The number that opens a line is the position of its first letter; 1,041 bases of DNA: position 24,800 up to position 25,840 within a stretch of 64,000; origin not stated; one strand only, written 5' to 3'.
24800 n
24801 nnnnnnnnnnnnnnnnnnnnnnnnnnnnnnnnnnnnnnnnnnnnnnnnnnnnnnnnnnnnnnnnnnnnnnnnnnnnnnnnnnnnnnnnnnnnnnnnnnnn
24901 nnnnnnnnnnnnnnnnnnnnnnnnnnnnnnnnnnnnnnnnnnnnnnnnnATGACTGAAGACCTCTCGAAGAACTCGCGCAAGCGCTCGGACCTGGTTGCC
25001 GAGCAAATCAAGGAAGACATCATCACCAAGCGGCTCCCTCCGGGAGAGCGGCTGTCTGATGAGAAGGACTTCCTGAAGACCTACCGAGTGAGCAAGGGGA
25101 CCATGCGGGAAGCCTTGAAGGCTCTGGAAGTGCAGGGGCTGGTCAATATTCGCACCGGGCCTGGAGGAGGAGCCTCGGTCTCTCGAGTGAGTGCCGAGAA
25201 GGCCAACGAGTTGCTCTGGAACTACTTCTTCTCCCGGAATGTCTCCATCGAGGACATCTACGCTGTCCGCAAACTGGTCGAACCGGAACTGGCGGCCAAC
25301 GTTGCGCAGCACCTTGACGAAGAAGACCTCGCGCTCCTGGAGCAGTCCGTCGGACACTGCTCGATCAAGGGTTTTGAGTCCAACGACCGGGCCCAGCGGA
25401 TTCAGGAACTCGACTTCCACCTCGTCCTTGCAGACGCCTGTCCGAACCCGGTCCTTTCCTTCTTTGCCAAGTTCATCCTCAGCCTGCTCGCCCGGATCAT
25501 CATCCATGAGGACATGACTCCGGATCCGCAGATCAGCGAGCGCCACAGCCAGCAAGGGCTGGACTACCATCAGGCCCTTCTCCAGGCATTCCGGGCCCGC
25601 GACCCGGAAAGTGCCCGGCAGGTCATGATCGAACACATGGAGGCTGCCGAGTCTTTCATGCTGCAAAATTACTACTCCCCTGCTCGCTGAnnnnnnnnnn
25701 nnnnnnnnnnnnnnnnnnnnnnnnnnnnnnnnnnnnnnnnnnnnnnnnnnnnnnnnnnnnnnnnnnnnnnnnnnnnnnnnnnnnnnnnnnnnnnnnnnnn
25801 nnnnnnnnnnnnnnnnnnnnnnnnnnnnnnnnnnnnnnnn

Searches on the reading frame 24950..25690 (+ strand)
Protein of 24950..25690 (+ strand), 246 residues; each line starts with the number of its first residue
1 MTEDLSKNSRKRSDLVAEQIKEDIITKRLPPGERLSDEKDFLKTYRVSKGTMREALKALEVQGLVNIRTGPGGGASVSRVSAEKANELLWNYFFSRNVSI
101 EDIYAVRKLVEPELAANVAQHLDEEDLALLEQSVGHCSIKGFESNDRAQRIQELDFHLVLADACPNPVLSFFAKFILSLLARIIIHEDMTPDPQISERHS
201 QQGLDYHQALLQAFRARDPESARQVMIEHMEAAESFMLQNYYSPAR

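Call 9: search_protein_families(library=pfam, proteins=[window:24950-25690:+])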
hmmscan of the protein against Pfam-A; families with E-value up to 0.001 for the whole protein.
window:24950-25690:+ (246 aa): 2 families
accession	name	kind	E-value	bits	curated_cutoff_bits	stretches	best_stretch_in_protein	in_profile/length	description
PF07729.17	FCD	-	2.2e-22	80.2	24.3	1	102-231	1-124/125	FCD domain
PF00392.27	GntR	-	4.4e-12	45.9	27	1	16-72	5-61/64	Bacterial regulatory proteins, gntR family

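Call 11: find_homologous_proteins(query=window:24950-25690:+)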
Query window:24950-25690:+ (246 aa): 579 proteins with E <= 0.001 among 1396 candidates; the best 120 are listed.
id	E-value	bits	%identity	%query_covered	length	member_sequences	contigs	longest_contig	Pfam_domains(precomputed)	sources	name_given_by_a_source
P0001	2.5e-156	536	100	100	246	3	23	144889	PF07729.18,PF00392.28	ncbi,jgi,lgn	ncbi:MAG: FadR/GntR family transcriptional regulator [bacterium]|jgi:GntR family transcriptional rep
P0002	1.1e-129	449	84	98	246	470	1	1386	PF07729.18,PF00392.28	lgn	-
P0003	5.3e-126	437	83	97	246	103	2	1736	PF07729.18,PF00392.28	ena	-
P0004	3.9e-125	434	82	97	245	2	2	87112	PF07729.18,PF00392.28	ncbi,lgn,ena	-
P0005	5.1e-104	365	70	97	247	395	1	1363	PF07729.18,PF00392.28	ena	-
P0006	1.3e-102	360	70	97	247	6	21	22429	PF07729.18,PF00392.28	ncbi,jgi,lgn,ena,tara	jgi:DNA-binding FadR family transcriptional regulator|tara:strand:+ start:7231 stop:7974 length:744 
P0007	5.1e-101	355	68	97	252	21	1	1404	PF07729.18,PF00392.28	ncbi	-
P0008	1.4e-94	334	67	97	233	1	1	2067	PF07729.18,PF00392.28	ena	-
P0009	5.1e-81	289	77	72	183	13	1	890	PF07729.18,PF00392.28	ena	-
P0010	1.7e-77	278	86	62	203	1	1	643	PF00392.28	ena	-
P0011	7.2e-73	263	75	70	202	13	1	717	PF07729.18,PF00392.28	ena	-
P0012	1.8e-67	245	52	98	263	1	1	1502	PF07729.18,PF14502.13,PF00392.28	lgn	-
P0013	2.8e-62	228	52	94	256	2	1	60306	PF07729.18,PF00392.28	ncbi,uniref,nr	ncbi:FadR/GntR family transcriptional regulator [Ferruginivarius sediminum]|uniref:FadR family trans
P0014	2.9e-62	228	84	53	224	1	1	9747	PF00392.28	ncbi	-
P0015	3.9e-62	228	81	53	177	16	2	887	PF00392.28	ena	-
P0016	1.9e-59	219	47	94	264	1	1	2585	PF07729.18,PF00392.28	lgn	-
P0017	3.4e-59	218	49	97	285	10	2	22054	PF07729.18,PF00392.28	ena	-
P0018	3.5e-58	215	51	93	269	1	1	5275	PF07729.18,PF14502.13,PF00392.28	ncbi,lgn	-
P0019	5.1e-58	214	50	93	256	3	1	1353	PF07729.18,PF00392.28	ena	-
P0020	6.2e-58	214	49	98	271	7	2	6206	PF02082.27,PF07729.18,PF14502.13,PF00392.28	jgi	jgi:DNA-binding FadR family transcriptional regulator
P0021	1.0e-57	213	48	93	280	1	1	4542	PF07729.18,PF14502.13,PF00392.28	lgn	-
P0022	1.6e-57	213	50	96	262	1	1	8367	PF07729.18,PF00392.28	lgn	-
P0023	1.8e-57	212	49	95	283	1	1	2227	PF07729.18,PF14502.13,PF00392.28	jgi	jgi:DNA-binding FadR family transcriptional regulator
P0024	1.3e-56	210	48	96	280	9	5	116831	PF07729.18,PF00392.28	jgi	jgi:DNA-binding FadR family transcriptional regulator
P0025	2.9e-56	209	48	93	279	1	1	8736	PF07729.18,PF00392.28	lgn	-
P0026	5.8e-56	208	49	90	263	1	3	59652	PF07729.18,PF00392.28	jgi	jgi:GntR family transcriptional repressor for pyruvate dehydrogenase complex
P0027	1.7e-55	206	49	93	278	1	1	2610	PF07729.18,PF14502.13,PF00392.28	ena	-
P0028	3.0e-55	205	49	91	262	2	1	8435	PF07729.18,PF14502.13,PF00392.28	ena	-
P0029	4.2e-55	205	44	93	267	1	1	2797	PF02082.27,PF07729.18,PF14502.13,PF00392.28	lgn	-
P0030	9.3e-55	204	47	93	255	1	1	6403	PF07729.18,PF00392.28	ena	-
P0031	2.0e-54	202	48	95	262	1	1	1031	PF07729.18,PF00392.28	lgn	-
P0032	3.4e-54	202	46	93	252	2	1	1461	PF07729.18,PF00392.28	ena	-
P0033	8.4e-54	200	49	86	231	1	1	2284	PF07729.18,PF00392.28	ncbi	-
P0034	2.6e-53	199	63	61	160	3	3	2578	PF07729.18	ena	-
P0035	2.8e-53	199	44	95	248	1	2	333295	PF07729.18,PF14502.13,PF00392.28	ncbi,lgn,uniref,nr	ncbi:Transcriptional regulator, GntR family [Marinobacterium lacunae]|uniref:Transcriptional regulat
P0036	3.5e-53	198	45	92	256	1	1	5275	PF07729.18,PF00392.28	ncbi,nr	ncbi:MAG: FadR family transcriptional regulator [Rhodospirillaceae bacterium]|nr:FadR family transcr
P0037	9.8e-53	197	48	93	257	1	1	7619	PF07729.18,PF00392.28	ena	-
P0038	1.6e-52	196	45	93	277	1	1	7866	PF07729.18,PF00392.28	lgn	-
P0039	1.9e-52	196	44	93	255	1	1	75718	PF07729.18,PF14502.13,PF00392.28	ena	-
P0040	1.9e-52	196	46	95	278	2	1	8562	PF07729.18,PF14502.13,PF00392.28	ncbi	-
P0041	2.7e-52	196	45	93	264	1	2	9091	PF07729.18,PF00392.28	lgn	-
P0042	3.1e-52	195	46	90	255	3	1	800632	PF07729.18,PF00392.28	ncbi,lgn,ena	-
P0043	4.1e-52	195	49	92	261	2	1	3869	PF07729.18,PF00392.28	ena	-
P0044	6.3e-52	194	48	91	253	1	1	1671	PF07729.18,PF00392.28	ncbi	-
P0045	6.5e-52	194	45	94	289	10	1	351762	PF07729.18,PF00392.28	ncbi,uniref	ncbi:MAG: FadR/GntR family transcriptional regulator [Thalassospira sp.]|uniref:FadR/GntR family tra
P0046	6.8e-52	194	44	92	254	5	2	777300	PF07729.18,PF14502.13,PF00392.28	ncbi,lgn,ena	-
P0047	8.0e-52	194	44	91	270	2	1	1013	PF07729.18,PF14502.13,PF00392.28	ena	-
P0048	9.4e-52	194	45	92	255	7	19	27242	PF07729.18,PF00392.28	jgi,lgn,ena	-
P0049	1.1e-51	194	43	96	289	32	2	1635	PF07729.18,PF00392.28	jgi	jgi:GntR family transcriptional regulator, transcriptional repressor for pyruvate dehydrogenase comp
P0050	1.2e-51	193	44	93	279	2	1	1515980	PF07729.18,PF00392.28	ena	-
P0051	1.4e-51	193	43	94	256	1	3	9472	PF07729.18,PF00392.28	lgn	-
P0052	2.3e-51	192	43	97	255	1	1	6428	PF07729.18,PF00392.28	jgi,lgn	jgi:DNA-binding FadR family transcriptional regulator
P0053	2.6e-51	192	46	91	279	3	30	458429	PF07729.18,PF00392.28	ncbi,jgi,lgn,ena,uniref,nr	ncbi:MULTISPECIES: FCD domain-containing protein [unclassified Achromobacter]|uniref:FadR/GntR famil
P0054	2.9e-51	192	42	94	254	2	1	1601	PF07729.18,PF00392.28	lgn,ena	-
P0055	3.4e-51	192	44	91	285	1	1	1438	PF07729.18,PF14502.13,PF00392.28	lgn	-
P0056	3.4e-51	192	41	93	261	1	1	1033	PF07729.18,PF00392.28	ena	-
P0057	3.5e-51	192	43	92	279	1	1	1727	PF07729.18,PF00392.28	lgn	-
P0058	3.7e-51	192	44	92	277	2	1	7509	PF07729.18,PF00392.28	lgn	-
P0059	3.9e-51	192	45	89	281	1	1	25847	PF07729.18,PF00392.28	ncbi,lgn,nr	ncbi:MAG: FCD domain-containing protein [Pseudomonadota bacterium]|nr:FCD domain-containing protein 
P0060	3.9e-51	192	41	96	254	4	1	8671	PF07729.18,PF00392.28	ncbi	ncbi:MAG: FadR/GntR family transcriptional regulator [Rhodospirillaceae bacterium]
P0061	4.3e-51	192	43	96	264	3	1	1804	PF07729.18,PF00392.28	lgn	-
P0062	4.5e-51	192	46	92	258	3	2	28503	PF07729.18,PF00392.28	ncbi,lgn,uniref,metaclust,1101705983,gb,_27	ncbi:pyruvate dehydrogenase complex repressor [mine drainage metagenome]|uniref:Pyruvate dehydrogena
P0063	4.8e-51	191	42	94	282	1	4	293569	PF07729.18,PF00392.28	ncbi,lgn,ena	-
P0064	5.4e-51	191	43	94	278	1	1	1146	PF07729.18,PF14502.13,PF00392.28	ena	-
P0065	5.4e-51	191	44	93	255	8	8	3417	PF07729.18,PF03444.22,PF00392.28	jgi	jgi:GntR family transcriptional regulator, transcriptional repressor for pyruvate dehydrogenase comp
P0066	5.7e-51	191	44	93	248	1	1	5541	PF07729.18,PF14502.13,PF00392.28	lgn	-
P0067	5.7e-51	191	45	93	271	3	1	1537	PF07729.18,PF14502.13,PF00392.28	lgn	-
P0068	5.8e-51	191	42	94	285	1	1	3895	PF07729.18,PF00392.28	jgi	jgi:DNA-binding FadR family transcriptional regulator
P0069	6.0e-51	191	44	93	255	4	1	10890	PF07729.18,PF00392.28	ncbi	-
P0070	6.6e-51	191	46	94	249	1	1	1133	PF07729.18,PF00392.28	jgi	jgi:DNA-binding FadR family transcriptional regulator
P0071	6.8e-51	191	44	93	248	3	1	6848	PF07729.18,PF14502.13,PF00392.28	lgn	-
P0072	7.4e-51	191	43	94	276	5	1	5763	PF07729.18,PF00392.28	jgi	jgi:DNA-binding FadR family transcriptional regulator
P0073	7.8e-51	191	42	94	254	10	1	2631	PF07729.18,PF00392.28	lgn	-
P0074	7.9e-51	191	43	93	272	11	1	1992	PF07729.18,PF14502.13,PF00392.28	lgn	-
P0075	7.9e-51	191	46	93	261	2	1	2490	PF07729.18,PF00392.28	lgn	-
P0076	1.2e-50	190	43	95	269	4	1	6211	PF07729.18,PF00392.28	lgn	-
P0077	1.3e-50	190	44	91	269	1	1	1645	PF07729.18,PF00392.28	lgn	-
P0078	1.3e-50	190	44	91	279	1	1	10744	PF07729.18,PF00392.28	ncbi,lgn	-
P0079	1.3e-50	190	42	91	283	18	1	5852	PF07729.18,PF14502.13,PF00392.28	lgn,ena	-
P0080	1.4e-50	190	46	92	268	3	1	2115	PF07729.18,PF14502.13,PF00392.28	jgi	jgi:DNA-binding FadR family transcriptional regulator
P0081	1.4e-50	190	44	93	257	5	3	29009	PF07729.18,PF00392.28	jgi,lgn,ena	-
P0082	1.5e-50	190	45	92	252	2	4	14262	PF07729.18,PF00392.28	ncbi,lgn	-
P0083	1.5e-50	190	43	93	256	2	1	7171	PF07729.18,PF00392.28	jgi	-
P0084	1.7e-50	190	45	93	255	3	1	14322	PF07729.18,PF00392.28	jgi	jgi:GntR family transcriptional regulator, transcriptional repressor for pyruvate dehydrogenase comp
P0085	1.7e-50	190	44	91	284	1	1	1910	PF07729.18,PF14502.13,PF00392.28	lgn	-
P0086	2.0e-50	189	45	93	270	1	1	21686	PF07729.18,PF00392.28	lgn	-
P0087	2.2e-50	189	43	92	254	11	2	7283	PF07729.18,PF14502.13,PF00392.28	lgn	-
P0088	2.9e-50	189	45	93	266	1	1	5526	PF07729.18,PF00392.28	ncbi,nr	ncbi:MAG: GntR family transcriptional regulator [Devosia sp.]|nr:GntR family transcriptional regulat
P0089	2.9e-50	189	43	94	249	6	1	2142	PF07729.18,PF00392.28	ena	-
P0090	3.0e-50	189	43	91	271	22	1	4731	PF07729.18,PF14502.13,PF00392.28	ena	-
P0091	3.6e-50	189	43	93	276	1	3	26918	PF07729.18,PF00392.28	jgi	jgi:GntR family transcriptional regulator, transcriptional repressor for pyruvate dehydrogenase comp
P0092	4.0e-50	188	43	94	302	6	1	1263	PF07729.18,PF14502.13,PF00392.28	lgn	-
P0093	4.0e-50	188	44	92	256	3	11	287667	PF07729.18,PF00392.28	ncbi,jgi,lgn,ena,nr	ncbi:MAG TPA: FCD domain-containing protein [Candidatus Sulfotelmatobacter sp.]|jgi:DNA-binding FadR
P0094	4.1e-50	188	43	97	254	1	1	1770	PF07729.18,PF00392.28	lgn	-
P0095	4.4e-50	188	46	92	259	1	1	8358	PF07729.18,PF14502.13,PF00392.28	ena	-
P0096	4.8e-50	188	43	94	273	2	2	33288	PF07729.18,PF14502.13,PF00392.28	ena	-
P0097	5.1e-50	188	45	93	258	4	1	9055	PF07729.18,PF00392.28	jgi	jgi:DNA-binding FadR family transcriptional regulator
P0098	5.2e-50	188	44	91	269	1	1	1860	PF07729.18,PF14502.13,PF00392.28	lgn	-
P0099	5.6e-50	188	43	94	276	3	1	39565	PF07729.18,PF00392.28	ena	-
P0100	5.8e-50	188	42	94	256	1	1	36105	PF07729.18,PF00392.28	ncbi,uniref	ncbi:FadR/GntR family transcriptional regulator [Variovorax boronicumulans]|uniref:FadR/GntR family 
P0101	6.5e-50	188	44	92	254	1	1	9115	PF07729.18,PF00392.28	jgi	jgi:GntR family transcriptional regulator, transcriptional repressor for pyruvate dehydrogenase comp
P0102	6.7e-50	188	47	93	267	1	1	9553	PF07729.18,PF14502.13,PF00392.28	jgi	-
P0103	7.1e-50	188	43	93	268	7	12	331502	PF07729.18,PF00392.28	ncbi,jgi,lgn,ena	-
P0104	7.3e-50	188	42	93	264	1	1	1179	PF07729.18,PF00392.28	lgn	-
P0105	7.3e-50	188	44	92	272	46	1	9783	PF07729.18,PF14502.13,PF00392.28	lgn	-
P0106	1.0e-49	187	46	92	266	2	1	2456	PF07729.18,PF00392.28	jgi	jgi:DNA-binding FadR family transcriptional regulator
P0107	1.1e-49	187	43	91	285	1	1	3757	PF07729.18,PF14502.13,PF00392.28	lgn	-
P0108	1.2e-49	187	42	93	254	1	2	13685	PF07729.18,PF00392.28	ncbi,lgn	ncbi:MAG: FadR/GntR family transcriptional regulator [Cupriavidus necator]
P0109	1.2e-49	187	45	92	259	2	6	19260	PF07729.18,PF00392.28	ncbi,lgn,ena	-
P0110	1.4e-49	187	43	93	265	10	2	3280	PF07729.18,PF00392.28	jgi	jgi:GntR family transcriptional regulator, transcriptional repressor for pyruvate dehydrogenase comp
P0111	1.4e-49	187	45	91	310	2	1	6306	PF07729.18,PF14502.13,PF00392.28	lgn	-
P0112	1.5e-49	187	43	91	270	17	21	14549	PF07729.18,PF14502.13,PF00392.28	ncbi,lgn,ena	-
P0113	2.0e-49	186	43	91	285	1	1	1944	PF07729.18,PF14502.13,PF00392.28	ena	-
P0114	2.0e-49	186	44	91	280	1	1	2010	PF07729.18,PF14502.13,PF00392.28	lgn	-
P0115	2.2e-49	186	46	91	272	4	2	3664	PF07729.18,PF00392.28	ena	-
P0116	2.9e-49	186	43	91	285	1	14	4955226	PF07729.18,PF14502.13,PF00392.28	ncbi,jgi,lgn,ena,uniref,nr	ncbi:transcriptional regulator [Alicycliphilus denitrificans]|uniref:FadR family transcriptional reg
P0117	2.9e-49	186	43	91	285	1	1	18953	PF07729.18,PF14502.13,PF00392.28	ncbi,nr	ncbi:MAG TPA: FadR/GntR family transcriptional regulator [Alicycliphilus denitrificans]|nr:FadR/GntR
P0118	2.9e-49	186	43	91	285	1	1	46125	PF07729.18,PF14502.13,PF00392.28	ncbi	-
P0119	2.9e-49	186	43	94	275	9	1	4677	PF07729.18,PF00392.28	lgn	-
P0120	2.9e-49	186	43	91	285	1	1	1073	PF07729.18,PF14502.13,PF00392.28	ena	-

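Call 12: find_encoding_contigs(protein=P0004, flank=10000, max_places=4)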
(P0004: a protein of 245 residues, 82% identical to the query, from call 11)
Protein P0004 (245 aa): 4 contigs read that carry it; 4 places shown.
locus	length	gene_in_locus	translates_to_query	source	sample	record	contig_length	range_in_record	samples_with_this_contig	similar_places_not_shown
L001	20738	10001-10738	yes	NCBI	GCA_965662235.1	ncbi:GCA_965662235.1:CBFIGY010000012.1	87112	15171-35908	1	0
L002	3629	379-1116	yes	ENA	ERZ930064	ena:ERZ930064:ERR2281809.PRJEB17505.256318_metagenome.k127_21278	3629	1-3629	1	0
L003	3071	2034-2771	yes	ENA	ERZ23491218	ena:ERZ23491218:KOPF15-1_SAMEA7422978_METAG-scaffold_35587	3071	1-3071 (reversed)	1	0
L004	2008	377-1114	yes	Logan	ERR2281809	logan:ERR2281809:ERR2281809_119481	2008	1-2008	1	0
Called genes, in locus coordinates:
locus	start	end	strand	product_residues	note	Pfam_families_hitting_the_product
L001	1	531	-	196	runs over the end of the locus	PF05494:MlaC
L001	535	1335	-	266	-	PF04333:MlaA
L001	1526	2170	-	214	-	PF06267:DUF1028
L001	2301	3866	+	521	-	PF00496:SBP_bac_5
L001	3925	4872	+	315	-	PF19300:BPD_transp_1_N, PF00528:BPD_transp_1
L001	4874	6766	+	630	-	PF12911:OppC_N, PF00528:BPD_transp_1, PF00005:ABC_tran, PF08352:oligo_HPY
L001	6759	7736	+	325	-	PF00005:ABC_tran, PF08352:oligo_HPY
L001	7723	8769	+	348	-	PF05343:Peptidase_M42, PF01546:Peptidase_M20 (weak)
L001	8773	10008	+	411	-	PF04389:Peptidase_M28, PF01546:Peptidase_M20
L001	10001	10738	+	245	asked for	PF00392:GntR, PF07729:FCD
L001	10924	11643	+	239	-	PF00121:TIM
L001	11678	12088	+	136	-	PF03840:SecG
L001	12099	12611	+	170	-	PF00300:His_Phos_1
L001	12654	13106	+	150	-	PF20791:Acyl-ACP_TE_C (weak), PF13279:4HBT_2, PF03061:4HBT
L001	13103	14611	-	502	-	PF00437:T2SSE, PF13191:AAA_16 (weak)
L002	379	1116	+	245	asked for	PF00392:GntR, PF07729:FCD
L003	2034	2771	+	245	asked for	PF00392:GntR, PF07729:FCD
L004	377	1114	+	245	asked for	PF00392:GntR, PF07729:FCD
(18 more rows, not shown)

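Call 13: find_encoding_contigs(protein=P0006, flank=10000, max_places=6)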
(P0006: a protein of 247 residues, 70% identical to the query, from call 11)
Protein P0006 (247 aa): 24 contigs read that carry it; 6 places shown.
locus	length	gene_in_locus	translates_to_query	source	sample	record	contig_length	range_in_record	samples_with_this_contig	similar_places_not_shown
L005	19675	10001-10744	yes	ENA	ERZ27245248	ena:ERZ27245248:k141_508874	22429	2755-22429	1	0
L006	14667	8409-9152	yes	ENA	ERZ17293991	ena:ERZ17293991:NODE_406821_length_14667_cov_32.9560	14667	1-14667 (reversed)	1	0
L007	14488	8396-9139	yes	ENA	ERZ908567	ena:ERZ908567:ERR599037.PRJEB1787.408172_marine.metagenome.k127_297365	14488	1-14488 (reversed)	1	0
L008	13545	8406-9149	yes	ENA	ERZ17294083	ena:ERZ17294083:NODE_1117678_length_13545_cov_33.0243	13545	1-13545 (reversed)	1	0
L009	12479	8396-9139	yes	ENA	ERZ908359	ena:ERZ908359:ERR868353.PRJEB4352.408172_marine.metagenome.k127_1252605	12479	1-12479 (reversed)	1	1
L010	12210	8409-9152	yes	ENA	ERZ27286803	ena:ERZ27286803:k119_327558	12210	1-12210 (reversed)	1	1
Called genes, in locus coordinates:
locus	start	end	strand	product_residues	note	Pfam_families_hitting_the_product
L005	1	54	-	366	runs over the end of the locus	-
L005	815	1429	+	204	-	-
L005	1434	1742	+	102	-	-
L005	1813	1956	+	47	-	-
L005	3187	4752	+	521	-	PF00496:SBP_bac_5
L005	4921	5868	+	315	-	PF19300:BPD_transp_1_N, PF00528:BPD_transp_1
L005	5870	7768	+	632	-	PF12911:OppC_N, PF00528:BPD_transp_1, PF00005:ABC_tran, PF08352:oligo_HPY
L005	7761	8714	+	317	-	PF02463:SMC_N (weak), PF00005:ABC_tran, PF13304:AAA_21 (weak), PF08352:oligo_HPY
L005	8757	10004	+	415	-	PF01546:Peptidase_M20, PF07687:M20_dimer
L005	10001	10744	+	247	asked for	PF00392:GntR, PF07729:FCD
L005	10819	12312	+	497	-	PF01425:Amidase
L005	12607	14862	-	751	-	PF00656:Peptidase_C14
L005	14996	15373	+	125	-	-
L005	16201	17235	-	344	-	PF03480:DctP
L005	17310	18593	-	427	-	PF06808:DctM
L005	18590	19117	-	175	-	PF04290:DctQ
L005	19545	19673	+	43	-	?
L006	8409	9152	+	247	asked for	PF00392:GntR, PF07729:FCD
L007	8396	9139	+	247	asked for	PF00392:GntR, PF07729:FCD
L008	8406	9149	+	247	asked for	PF00392:GntR, PF07729:FCD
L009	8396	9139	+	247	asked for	PF00392:GntR, PF07729:FCD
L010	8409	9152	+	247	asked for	PF00392:GntR, PF07729:FCD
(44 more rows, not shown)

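Call 32: search_protein_families(library=ncbifam, proteins=[window:24950-25690:+], max_evalue=0.00001)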
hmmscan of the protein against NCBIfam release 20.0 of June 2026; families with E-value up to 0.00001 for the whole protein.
window:24950-25690:+ (246 aa): 13 families
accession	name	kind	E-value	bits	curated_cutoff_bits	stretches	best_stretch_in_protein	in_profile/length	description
NF003011.0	PRK03837.1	subfamily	9.1e-30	104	260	1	9-235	11-231/241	transcriptional regulator NanR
NF007741.0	PRK10421.1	equivalog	3e-18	66.1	311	1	9-235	5-231/262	transcriptional regulator LldR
NF007001.0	PRK09464.1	equivalog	8.1e-18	65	330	1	9-240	8-235/254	pyruvate dehydrogenase complex transcriptional repressor PdhR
TIGR03338.1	phnR_burk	equivalog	6.8e-17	61.8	271.5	1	13-233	13-209/212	phosphonate utilization associated transcriptional regulator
NF007442.0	PRK09990.1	equivalog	3.4e-16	59.5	301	1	6-234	5-232/256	transcriptional regulator GlcC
NF007588.0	PRK10225.1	equivalog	6e-13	48.7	442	1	13-237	11-231/257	Uxu operon transcriptional regulator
NF008571.0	PRK11523.1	equivalog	5.9e-12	45.6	396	1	10-238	7-226/258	transcriptional regulator ExuR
TIGR02018.2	his_ut_repres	equivalog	2.2e-08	33.8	220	1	16-72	4-60/226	histidine utilization transcriptional repressor HutC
TIGR02404.1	trehalos_R_Bsub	equivalog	1.2e-07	31.6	211.95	1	16-72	5-61/233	trehalose operon repressor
NF052441.1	TransRegRv0792c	equivalog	1.4e-07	31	400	1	8-72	13-77/260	Rv0792c family HTH-type transcriptional regulator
NF052282.1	PLP_TF_PdxR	equivalog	3.5e-07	29.6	320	1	16-85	6-73/448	MocR-like pyridoxine biosynthesis transcription factor PdxR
TIGR02325.1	C_P_lyase_phnF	equivalog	7.1e-07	29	156.8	1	15-73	12-70/238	phosphonate metabolism transcriptional regulator PhnF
NF052290.2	MocR_like_YczR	exception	5.3e-06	25.4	487.4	1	8-89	16-97/458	MocR-like transcription factor YczR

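Call 47: search_solved_structures(query=window:24950-25690:+, max_evalue=0.00001)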
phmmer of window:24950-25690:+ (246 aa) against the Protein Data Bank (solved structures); distinct sequences matched with E-value up to 0.00001: 8.
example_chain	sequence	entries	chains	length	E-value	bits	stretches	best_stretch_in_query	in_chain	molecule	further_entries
6on4_A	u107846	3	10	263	2.4e-18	69.7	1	10-233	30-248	HTH-type transcriptional repressor NanR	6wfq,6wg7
6az6_A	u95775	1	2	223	3.1e-14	56.2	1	16-232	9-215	GntR family transcriptional regulator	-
2di3_A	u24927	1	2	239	8.3e-13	51.6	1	11-232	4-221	Bacterial regulatory proteins, GntR family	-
9jpj_C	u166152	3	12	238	9.1e-10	41.6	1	13-245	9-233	Pyruvate dehydrogenase complex repressor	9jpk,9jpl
7c7e_A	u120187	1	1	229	3.1e-09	39.9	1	13-228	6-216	Putative DNA-binding transcriptional regulator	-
5kvr_A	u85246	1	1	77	1.2e-07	34.7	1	10-72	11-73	Pyruvate dehydrogenase complex repressor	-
9isw_A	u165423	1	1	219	2.2e-06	30.6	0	13-117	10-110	Transcriptional regulator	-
7xp0_A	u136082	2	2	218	6.3e-06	29.1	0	14-234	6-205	Probable transcriptional regulator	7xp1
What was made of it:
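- On GntR family, FadR (FCD) subfamily regulator: The PDB sequence neighbours are NanR, PdhR and other FCD proteins (call 47).
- Closest known: Canonical FadR-subfamily repressor-operator pairs. Same: The nearest solved structures by sequence are NanR (6on4, E = 2e-18) and PdhR (call 47).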

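Call 76: find_encoding_contigs(protein=P0013, flank=10000, max_places=2)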
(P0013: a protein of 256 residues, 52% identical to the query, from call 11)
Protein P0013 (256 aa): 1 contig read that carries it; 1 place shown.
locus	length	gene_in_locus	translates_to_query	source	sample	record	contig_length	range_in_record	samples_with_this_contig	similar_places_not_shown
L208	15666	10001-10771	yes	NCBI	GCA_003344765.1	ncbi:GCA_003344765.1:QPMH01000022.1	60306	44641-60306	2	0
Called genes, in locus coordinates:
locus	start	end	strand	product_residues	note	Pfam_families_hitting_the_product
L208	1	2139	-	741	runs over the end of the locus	PF05226:CHASE2, PF00211:Guanylate_cyc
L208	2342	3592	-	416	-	PF04389:Peptidase_M28 (weak), PF01546:Peptidase_M20, PF07687:M20_dimer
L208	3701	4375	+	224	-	PF06267:DUF1028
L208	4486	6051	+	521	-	PF00496:SBP_bac_5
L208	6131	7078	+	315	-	PF19300:BPD_transp_1_N, PF00528:BPD_transp_1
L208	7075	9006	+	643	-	PF12911:OppC_N, PF00528:BPD_transp_1, PF00005:ABC_tran, PF08352:oligo_HPY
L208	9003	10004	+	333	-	PF00005:ABC_tran, PF13304:AAA_21 (faint), PF08352:oligo_HPY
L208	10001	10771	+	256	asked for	PF00392:GntR, PF07729:FCD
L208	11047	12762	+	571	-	PF00563:EAL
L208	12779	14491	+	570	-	PF07238:PilZ, PF09140:MipZ, PF10609:ParA, PF13614:AAA_31, PF01656:CbiA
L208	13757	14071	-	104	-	-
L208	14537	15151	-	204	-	PF11731:Cdd1 (weak), PF14520:HHH_5 (weak)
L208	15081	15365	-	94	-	PF07238:PilZ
